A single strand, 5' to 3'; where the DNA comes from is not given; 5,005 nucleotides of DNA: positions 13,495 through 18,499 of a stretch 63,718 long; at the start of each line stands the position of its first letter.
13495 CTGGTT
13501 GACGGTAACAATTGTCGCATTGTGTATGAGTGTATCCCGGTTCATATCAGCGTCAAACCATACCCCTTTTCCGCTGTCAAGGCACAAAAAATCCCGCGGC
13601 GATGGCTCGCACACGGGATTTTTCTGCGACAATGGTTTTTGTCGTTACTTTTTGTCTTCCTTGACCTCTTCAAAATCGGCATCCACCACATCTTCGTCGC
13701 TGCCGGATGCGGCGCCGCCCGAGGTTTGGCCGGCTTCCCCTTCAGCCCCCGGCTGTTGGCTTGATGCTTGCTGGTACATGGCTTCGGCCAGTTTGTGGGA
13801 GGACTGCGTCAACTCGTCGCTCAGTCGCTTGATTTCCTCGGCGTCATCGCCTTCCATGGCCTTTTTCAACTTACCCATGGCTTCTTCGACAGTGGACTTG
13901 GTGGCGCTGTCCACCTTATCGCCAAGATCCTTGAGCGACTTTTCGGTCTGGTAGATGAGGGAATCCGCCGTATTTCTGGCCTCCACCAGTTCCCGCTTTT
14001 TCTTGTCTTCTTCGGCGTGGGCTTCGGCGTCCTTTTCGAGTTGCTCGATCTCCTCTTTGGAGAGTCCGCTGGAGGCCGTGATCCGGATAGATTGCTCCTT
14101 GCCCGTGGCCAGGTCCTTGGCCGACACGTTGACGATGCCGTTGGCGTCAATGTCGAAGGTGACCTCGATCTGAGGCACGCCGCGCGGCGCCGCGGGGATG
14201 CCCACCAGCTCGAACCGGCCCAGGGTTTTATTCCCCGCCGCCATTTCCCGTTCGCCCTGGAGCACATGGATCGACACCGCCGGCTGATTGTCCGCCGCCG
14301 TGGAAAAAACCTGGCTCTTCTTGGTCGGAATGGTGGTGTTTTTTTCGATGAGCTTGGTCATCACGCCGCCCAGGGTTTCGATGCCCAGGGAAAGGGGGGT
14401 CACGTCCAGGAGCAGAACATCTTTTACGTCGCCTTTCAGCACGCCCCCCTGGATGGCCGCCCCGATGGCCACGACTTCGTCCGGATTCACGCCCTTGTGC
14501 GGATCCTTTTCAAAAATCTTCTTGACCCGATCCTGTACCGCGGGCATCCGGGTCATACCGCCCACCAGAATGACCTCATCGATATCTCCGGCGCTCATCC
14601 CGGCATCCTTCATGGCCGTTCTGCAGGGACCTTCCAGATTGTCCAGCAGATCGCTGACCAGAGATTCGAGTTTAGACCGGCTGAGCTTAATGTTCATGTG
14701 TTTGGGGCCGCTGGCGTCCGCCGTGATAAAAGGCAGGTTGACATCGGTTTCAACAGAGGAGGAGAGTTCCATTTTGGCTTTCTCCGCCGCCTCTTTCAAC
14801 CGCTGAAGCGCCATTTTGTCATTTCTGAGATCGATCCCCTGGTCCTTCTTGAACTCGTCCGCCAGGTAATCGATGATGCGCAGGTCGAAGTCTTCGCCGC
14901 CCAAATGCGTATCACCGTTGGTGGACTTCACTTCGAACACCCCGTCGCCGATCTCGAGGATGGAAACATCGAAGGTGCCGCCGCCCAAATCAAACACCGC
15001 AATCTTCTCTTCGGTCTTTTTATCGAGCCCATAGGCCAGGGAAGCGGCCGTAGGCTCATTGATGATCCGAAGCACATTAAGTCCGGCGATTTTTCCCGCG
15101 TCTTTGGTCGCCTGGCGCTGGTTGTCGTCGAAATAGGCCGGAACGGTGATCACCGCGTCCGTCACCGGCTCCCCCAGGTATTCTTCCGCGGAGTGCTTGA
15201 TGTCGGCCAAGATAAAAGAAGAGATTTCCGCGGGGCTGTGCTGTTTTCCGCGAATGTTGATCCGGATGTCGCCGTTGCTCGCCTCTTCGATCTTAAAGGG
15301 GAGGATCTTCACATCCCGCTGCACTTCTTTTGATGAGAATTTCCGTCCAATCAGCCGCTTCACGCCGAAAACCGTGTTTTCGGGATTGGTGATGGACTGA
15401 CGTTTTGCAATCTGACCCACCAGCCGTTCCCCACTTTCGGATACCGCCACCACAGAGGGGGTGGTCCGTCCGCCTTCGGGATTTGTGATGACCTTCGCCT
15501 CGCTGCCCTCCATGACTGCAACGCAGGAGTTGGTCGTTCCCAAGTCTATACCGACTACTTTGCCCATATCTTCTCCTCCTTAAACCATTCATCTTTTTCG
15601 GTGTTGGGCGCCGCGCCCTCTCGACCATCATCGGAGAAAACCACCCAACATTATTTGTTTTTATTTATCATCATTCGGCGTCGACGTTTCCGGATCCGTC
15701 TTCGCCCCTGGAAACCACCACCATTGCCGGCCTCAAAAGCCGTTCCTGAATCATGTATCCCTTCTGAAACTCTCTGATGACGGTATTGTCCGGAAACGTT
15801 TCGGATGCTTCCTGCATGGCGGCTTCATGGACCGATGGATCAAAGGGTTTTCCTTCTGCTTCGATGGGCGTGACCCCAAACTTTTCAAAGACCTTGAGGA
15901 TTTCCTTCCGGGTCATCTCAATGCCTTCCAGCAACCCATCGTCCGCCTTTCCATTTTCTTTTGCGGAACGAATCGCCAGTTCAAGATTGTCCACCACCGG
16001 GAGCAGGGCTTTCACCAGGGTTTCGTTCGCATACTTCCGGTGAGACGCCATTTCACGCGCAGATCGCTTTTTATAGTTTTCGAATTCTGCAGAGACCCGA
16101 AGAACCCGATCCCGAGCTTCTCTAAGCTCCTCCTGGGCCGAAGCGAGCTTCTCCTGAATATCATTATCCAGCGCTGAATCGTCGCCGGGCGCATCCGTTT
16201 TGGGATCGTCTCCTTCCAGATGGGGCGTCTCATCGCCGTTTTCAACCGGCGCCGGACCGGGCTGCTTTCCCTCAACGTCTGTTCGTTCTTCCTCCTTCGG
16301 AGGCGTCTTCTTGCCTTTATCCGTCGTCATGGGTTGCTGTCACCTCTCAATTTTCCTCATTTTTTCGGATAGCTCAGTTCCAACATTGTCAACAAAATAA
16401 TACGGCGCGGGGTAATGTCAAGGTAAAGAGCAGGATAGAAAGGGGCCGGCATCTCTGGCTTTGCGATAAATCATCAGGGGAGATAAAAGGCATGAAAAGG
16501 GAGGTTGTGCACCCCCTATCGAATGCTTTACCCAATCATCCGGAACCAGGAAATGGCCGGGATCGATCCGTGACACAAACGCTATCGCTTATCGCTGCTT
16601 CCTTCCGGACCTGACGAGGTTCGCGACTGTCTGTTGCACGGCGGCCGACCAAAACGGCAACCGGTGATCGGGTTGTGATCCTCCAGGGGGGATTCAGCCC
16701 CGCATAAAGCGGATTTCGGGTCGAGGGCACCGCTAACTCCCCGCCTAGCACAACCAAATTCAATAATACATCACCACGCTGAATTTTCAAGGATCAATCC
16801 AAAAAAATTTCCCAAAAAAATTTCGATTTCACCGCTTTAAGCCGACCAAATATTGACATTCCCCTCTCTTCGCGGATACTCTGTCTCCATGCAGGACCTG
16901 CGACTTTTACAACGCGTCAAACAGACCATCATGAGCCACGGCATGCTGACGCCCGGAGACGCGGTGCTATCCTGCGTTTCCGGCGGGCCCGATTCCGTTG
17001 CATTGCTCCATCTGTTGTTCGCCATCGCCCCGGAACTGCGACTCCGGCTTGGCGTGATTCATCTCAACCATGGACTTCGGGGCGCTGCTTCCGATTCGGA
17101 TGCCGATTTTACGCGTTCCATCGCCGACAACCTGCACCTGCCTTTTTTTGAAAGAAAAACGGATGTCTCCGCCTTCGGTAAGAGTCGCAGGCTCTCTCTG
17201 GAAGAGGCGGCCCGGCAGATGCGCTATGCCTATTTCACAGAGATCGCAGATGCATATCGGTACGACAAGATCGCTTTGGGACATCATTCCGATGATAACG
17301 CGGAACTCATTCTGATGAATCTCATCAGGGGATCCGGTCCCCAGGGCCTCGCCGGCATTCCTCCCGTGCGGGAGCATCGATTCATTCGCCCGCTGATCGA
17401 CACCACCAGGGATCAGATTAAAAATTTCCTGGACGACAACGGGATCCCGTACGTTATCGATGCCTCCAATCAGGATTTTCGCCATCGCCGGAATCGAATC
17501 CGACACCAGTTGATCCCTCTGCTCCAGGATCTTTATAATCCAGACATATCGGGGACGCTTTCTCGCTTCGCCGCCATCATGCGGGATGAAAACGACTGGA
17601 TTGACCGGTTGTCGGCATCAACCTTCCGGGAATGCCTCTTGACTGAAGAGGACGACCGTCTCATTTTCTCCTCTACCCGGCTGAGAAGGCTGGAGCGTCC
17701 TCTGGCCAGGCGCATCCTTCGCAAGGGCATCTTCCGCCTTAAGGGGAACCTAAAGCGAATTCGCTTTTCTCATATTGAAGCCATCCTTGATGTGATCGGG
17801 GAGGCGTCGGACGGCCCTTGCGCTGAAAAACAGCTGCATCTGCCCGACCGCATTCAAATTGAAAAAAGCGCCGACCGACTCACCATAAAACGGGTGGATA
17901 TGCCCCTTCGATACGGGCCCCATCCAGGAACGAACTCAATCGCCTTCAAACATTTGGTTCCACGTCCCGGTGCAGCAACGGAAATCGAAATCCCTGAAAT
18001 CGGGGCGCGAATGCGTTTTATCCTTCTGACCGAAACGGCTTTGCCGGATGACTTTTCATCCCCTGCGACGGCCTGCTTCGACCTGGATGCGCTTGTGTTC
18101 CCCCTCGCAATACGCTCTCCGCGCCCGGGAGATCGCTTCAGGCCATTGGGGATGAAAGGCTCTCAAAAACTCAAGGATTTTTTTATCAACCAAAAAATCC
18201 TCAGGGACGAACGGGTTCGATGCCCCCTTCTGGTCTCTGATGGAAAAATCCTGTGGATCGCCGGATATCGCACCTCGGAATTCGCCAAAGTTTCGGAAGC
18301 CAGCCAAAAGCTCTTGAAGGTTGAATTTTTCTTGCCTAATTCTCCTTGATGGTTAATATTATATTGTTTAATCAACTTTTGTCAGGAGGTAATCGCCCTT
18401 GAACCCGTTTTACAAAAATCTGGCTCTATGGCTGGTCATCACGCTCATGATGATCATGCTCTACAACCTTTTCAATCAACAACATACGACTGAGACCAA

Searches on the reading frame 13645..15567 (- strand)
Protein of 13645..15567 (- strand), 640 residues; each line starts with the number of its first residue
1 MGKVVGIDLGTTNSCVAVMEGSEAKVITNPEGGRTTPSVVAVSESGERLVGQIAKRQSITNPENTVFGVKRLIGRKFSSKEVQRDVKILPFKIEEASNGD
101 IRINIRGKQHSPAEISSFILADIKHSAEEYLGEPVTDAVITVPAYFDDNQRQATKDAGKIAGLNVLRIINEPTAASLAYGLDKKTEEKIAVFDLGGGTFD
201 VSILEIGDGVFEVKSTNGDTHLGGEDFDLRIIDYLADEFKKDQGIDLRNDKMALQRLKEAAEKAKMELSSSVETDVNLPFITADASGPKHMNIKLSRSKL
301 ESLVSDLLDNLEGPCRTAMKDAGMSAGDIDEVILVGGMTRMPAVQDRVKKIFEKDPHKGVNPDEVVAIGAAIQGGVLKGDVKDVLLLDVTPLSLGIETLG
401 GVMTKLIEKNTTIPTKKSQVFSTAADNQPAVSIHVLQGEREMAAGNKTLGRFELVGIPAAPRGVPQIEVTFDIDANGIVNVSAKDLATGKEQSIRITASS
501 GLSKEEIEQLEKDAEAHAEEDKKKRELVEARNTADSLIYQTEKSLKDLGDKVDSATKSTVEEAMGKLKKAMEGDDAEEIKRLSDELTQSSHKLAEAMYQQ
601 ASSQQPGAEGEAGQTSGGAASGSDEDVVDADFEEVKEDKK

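Call 69: search_protein_families(library=pfam, proteins=[window:13645-15567:-], max_evalue=0.00001)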
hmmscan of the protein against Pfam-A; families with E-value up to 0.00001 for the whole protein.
window:13645-15567:- (640 aa): 2 families
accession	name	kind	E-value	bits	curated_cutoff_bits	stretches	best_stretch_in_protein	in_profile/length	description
PF00012.26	HSP70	-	1.1e-272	906.1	20.6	1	4-599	1-599/599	Hsp70 protein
PF06723.19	MreB_Mbl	-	6e-16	58.6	27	1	136-371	94-316/327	MreB/Mbl protein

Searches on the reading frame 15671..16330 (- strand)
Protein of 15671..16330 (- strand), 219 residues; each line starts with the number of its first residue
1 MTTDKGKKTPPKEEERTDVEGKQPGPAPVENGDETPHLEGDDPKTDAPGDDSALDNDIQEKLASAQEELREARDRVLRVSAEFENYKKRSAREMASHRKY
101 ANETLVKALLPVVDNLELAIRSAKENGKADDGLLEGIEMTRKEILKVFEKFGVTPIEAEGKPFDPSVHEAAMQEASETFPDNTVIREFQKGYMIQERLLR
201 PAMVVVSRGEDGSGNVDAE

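Call 69: search_protein_families(library=pfam, proteins=[window:15671-16330:-], max_evalue=0.00001)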
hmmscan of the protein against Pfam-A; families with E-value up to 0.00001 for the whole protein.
window:15671-16330:- (219 aa): 1 family
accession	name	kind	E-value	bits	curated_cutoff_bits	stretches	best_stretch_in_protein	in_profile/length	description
PF01025.24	GrpE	-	3e-53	180.3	25.8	1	56-207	14-164/165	GrpE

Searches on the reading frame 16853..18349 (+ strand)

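Call 14: search_protein_families(library=pfam, proteins=[window:16853-18349:+], max_evalue=0.001)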
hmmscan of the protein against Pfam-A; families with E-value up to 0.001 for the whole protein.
window:16853-18349:+ (498 aa): 2 families
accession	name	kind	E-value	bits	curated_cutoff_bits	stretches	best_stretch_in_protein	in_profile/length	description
PF01171.26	ATP_bind_3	-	7.1e-50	169.7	27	1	39-219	3-182/182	PP-loop family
PF11734.13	TilS_C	-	2e-17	62.8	22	1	419-486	2-69/74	TilS substrate C-terminal domain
